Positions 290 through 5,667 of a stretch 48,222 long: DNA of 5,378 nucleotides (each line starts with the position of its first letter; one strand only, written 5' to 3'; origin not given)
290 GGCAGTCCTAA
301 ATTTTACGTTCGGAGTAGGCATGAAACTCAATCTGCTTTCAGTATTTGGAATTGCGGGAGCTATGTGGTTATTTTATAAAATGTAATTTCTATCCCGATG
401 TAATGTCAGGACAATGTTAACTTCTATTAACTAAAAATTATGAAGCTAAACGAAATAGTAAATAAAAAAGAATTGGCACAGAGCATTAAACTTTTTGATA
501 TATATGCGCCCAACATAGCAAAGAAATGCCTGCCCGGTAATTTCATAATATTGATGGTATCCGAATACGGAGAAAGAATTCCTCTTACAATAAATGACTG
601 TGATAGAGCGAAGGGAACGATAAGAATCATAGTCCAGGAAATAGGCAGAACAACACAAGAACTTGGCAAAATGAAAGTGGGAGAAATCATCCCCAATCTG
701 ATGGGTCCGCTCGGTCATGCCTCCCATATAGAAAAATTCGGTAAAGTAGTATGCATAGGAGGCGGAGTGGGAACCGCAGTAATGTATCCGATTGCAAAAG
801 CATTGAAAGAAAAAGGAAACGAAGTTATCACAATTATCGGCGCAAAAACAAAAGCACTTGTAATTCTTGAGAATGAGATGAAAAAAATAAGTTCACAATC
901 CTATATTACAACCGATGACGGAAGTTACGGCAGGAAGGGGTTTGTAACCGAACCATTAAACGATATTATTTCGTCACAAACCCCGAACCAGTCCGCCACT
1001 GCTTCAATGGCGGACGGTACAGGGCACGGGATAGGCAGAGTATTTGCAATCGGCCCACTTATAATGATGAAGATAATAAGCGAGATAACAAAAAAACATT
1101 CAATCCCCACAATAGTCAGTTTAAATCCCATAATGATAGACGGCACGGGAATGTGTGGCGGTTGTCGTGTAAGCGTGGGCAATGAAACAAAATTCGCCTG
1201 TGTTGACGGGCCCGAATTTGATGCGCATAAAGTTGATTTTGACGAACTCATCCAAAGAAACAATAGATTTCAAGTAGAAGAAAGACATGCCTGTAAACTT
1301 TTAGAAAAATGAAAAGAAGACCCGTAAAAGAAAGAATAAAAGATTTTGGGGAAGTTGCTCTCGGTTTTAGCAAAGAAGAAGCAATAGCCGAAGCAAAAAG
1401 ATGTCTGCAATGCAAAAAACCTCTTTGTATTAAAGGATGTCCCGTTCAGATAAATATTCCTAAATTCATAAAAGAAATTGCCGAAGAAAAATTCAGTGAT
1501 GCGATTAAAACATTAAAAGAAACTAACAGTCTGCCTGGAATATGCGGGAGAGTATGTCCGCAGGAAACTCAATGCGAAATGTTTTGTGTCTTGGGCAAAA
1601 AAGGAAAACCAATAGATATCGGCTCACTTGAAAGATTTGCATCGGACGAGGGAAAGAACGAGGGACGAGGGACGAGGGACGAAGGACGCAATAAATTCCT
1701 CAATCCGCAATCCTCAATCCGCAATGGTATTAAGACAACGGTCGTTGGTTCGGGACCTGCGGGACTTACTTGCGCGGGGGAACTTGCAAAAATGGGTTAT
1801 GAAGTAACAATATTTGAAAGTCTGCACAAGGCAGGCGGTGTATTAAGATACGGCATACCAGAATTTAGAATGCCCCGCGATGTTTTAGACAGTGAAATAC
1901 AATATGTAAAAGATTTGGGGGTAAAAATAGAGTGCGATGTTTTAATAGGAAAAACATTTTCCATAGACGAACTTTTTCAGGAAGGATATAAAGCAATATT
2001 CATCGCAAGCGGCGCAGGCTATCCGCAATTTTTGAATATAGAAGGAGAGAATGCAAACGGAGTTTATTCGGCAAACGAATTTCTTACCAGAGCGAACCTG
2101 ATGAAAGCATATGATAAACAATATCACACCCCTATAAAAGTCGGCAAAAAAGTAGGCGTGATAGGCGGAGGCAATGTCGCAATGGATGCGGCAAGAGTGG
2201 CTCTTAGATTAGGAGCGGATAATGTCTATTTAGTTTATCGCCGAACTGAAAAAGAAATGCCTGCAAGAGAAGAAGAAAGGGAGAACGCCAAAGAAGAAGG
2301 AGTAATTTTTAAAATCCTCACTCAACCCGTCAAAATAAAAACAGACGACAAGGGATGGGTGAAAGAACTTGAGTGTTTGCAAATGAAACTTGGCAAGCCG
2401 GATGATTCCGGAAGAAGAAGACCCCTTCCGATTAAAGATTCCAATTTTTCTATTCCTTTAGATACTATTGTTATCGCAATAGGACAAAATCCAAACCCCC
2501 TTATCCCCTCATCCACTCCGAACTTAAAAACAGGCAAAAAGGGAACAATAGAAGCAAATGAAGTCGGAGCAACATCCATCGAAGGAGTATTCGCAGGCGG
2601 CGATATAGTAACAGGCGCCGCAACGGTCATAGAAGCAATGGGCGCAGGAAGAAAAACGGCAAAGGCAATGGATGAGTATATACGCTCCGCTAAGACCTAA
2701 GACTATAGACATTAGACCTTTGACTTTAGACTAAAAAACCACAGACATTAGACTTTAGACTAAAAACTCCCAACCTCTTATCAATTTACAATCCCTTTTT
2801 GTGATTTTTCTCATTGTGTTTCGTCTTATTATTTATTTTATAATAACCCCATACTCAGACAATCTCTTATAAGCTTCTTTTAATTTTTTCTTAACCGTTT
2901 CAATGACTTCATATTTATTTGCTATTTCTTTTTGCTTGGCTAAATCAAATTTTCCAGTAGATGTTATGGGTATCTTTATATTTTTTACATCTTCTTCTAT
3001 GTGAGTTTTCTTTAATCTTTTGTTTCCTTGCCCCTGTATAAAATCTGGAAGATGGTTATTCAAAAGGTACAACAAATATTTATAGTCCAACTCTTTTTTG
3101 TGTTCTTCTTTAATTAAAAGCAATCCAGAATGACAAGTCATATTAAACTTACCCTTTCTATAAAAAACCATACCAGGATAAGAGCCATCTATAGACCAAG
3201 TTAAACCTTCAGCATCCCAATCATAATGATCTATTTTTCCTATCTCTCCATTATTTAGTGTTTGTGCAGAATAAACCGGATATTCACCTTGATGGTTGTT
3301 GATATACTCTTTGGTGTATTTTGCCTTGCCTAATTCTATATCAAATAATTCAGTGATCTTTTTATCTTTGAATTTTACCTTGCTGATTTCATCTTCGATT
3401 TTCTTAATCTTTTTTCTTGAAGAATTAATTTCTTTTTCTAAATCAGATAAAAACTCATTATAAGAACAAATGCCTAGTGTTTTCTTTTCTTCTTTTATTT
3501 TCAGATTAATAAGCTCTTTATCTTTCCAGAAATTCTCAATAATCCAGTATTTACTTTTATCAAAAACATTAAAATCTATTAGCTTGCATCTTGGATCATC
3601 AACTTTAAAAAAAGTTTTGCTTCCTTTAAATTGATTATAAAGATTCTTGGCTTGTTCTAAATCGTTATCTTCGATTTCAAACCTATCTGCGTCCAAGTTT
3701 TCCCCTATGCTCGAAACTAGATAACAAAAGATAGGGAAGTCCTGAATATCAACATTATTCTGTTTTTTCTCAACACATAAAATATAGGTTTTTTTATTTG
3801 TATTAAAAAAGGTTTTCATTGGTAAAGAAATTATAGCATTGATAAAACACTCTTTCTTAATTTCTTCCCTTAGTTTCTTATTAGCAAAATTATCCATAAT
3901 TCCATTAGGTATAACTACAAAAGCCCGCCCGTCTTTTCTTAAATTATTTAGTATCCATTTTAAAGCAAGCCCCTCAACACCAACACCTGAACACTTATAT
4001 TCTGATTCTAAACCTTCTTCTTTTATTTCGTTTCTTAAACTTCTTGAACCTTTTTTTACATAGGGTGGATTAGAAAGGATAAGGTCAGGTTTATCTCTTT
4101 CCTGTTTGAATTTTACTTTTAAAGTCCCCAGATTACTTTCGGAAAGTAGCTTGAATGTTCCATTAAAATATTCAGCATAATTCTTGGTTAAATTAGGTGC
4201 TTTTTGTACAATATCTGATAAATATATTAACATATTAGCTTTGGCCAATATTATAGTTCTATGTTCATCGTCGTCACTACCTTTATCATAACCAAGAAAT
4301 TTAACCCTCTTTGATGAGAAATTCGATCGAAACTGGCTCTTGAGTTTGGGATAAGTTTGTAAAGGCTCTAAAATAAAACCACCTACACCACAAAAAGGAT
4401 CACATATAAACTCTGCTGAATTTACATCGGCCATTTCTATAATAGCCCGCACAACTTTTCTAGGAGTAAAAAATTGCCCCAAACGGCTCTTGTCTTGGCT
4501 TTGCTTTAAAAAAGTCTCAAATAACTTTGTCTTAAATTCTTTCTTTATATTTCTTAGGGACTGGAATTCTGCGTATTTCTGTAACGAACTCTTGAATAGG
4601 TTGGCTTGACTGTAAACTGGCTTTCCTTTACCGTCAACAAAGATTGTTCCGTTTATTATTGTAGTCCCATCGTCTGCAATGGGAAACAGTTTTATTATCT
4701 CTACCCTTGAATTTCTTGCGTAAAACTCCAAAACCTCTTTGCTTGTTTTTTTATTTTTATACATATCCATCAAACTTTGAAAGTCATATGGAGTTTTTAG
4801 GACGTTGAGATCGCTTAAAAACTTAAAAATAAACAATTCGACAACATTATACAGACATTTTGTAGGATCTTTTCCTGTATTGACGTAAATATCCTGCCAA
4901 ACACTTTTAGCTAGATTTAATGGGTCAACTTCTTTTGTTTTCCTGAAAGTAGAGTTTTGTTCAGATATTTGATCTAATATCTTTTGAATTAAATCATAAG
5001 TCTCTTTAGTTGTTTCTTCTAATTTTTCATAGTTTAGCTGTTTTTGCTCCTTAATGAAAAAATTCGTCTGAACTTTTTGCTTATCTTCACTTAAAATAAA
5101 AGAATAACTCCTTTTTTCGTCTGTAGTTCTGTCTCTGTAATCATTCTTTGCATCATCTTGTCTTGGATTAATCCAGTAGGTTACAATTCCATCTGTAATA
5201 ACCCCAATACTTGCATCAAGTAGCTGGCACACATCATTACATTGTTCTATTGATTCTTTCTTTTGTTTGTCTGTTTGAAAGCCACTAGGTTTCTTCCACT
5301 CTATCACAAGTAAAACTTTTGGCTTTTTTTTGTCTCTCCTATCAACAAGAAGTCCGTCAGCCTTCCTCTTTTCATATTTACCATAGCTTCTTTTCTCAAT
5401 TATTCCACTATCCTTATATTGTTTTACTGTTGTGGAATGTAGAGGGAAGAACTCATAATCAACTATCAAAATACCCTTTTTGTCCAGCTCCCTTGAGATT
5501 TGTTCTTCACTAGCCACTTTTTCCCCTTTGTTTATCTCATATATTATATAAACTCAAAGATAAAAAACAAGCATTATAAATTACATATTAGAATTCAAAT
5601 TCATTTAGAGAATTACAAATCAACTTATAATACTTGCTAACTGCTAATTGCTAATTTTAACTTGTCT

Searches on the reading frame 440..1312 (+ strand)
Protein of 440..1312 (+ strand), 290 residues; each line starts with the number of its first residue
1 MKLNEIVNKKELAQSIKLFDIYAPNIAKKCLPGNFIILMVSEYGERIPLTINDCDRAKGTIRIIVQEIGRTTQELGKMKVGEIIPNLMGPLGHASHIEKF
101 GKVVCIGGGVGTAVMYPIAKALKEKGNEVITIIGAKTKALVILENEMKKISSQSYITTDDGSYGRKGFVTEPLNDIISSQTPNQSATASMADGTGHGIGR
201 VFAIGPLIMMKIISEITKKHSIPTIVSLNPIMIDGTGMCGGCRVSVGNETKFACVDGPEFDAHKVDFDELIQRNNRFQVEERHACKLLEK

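Call 18: search_protein_families(library=pfam, proteins=[window:440-1312:+])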
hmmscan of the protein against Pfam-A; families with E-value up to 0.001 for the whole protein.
window:440-1312:+ (290 aa): 1 family
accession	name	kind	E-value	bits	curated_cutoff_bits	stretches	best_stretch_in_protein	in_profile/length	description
PF10418.14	DHODB_Fe-S_bind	-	5.7e-14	52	23.9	1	229-266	1-41/41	Iron-sulfur cluster binding domain of dihydroorotate dehydrogenase B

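Call 44: find_encoding_contigs(protein=window:440-1312:+, flank=10000, max_places=3)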
Protein window:440-1312:+ (290 aa): 5 contigs read that carry it; 3 places shown.
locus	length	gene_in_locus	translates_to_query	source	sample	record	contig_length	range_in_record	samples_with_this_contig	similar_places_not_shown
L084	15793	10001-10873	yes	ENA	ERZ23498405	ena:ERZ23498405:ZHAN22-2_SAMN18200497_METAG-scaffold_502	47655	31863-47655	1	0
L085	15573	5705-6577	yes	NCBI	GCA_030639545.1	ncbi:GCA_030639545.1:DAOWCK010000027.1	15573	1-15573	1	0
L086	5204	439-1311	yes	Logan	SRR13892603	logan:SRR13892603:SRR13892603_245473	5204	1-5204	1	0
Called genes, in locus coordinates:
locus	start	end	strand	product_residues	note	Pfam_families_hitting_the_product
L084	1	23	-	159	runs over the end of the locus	PF02915:Rubrerythrin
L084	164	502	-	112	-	-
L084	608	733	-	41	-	PF06397:Desulfoferrod_N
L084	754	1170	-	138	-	-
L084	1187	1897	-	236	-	PF00970:FAD_binding_6, PF00175:NAD_binding_1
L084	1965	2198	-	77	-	PF05635:23S_rRNA_IVP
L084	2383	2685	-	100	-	PF02915:Rubrerythrin (weak)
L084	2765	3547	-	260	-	PF22175:Ogg-HhH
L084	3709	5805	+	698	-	PF22745:Nlig-Ia, PF01653:DNA_ligase_aden, PF03120:OB_DNA_ligase, PF03119:DNA_ligase_ZBD (weak), PF14520:HHH_5 (faint), PF12826:HHH_2, PF00533:BRCT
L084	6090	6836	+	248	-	PF10502:Peptidase_S26, PF00301:Rubredoxin (weak)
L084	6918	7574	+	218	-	PF02632:BioY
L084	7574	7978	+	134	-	PF06935:DUF1284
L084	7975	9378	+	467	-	PF01406:tRNA-synt_1e, PF09334:tRNA-synt_1g (weak), PF09190:DALR_2 (faint), PF23493:CysS_C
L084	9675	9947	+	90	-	PF14209:DUF4321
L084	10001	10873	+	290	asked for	PF10418:DHODB_Fe-S_bind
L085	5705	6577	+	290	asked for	PF10418:DHODB_Fe-S_bind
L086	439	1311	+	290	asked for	PF10418:DHODB_Fe-S_bind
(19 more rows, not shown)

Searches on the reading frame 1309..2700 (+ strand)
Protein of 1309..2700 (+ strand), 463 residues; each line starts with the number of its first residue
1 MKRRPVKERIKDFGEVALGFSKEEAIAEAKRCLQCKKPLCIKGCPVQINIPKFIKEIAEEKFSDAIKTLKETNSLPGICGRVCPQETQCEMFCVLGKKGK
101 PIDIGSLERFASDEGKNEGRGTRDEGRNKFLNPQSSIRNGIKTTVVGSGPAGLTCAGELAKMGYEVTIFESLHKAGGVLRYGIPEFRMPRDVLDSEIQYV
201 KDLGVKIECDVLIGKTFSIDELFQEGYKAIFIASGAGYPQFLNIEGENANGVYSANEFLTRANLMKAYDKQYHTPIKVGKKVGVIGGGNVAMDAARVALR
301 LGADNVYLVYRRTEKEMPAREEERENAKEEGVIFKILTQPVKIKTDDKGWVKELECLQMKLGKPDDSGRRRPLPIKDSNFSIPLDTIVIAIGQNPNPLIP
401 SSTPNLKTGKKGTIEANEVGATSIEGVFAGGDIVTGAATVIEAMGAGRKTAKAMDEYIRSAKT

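Call 18: search_protein_families(library=pfam, proteins=[window:1309-2700:+])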
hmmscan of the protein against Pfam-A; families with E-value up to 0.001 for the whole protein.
window:1309-2700:+ (463 aa): 12 families
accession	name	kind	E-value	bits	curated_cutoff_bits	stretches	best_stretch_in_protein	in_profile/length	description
PF14691.11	Fer4_20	-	6.9e-44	148.7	25.8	1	9-118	1-111/113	Dihydroprymidine dehydrogenase domain II, 4Fe-4S cluster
PF07992.20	Pyr_redox_2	-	3.1e-36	125.7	26.1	1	143-447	3-291/291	Pyridine nucleotide-disulphide oxidoreductase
PF00070.33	Pyr_redox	-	1.3e-12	48.5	22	2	281-353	1-76/82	Pyridine nucleotide-disulphide oxidoreductase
PF13738.12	Pyr_redox_3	-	9.5e-09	35.3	30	1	230-316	128-200/305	Pyridine nucleotide-disulphide oxidoreductase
PF13450.12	NAD_binding_8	-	5.3e-08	33.5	21.9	1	145-180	1-36/68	NAD(P)-binding Rossmann-like domain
PF01262.27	AlaDh_PNT_C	-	6.2e-07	29.5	23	0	281-308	30-57/214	Alanine dehydrogenase/PNT, C-terminal domain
PF03486.20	HI0933_like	-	5.9e-05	23.1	50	1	142-176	2-36/244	HI0933-like protein Rossmann domain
PF12831.13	FAD_oxidored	-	9e-05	22.4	27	0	145-179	4-38/416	FAD dependent oxidoreductase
PF01494.25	FAD_binding_3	-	0.00028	20.7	22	1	143-174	4-35/349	FAD binding domain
PF02826.25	2-Hacid_dh_C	-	0.0005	19.9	25.1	0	278-321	35-74/178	D-isomer specific 2-hydroxyacid dehydrogenase, NAD binding domain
PF01946.23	Thi4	-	0.00056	19.7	26.2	0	144-182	21-60/235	Thi4 family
PF00890.30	FAD_binding_2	-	0.00071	19.3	20.4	1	145-177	4-36/414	FAD binding domain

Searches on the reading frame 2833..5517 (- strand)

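Call 18: search_protein_families(library=pfam, proteins=[window:2833-5517:-])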
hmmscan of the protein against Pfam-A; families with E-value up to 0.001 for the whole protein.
window:2833-5517:- (894 aa): 3 families
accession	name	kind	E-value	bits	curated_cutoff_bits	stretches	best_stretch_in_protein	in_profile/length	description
PF02384.22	N6_Mtase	-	1.6e-30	107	20.4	1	332-639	9-284/311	N-6 DNA Methylase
PF01420.25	Methylase_S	-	2.2e-14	54.5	22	1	714-877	2-164/168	Type I restriction modification DNA specificity domain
PF01170.24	UPF0020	-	7.2e-07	29.5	22.3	1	356-489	17-134/197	RMKL-like, methyltransferase domain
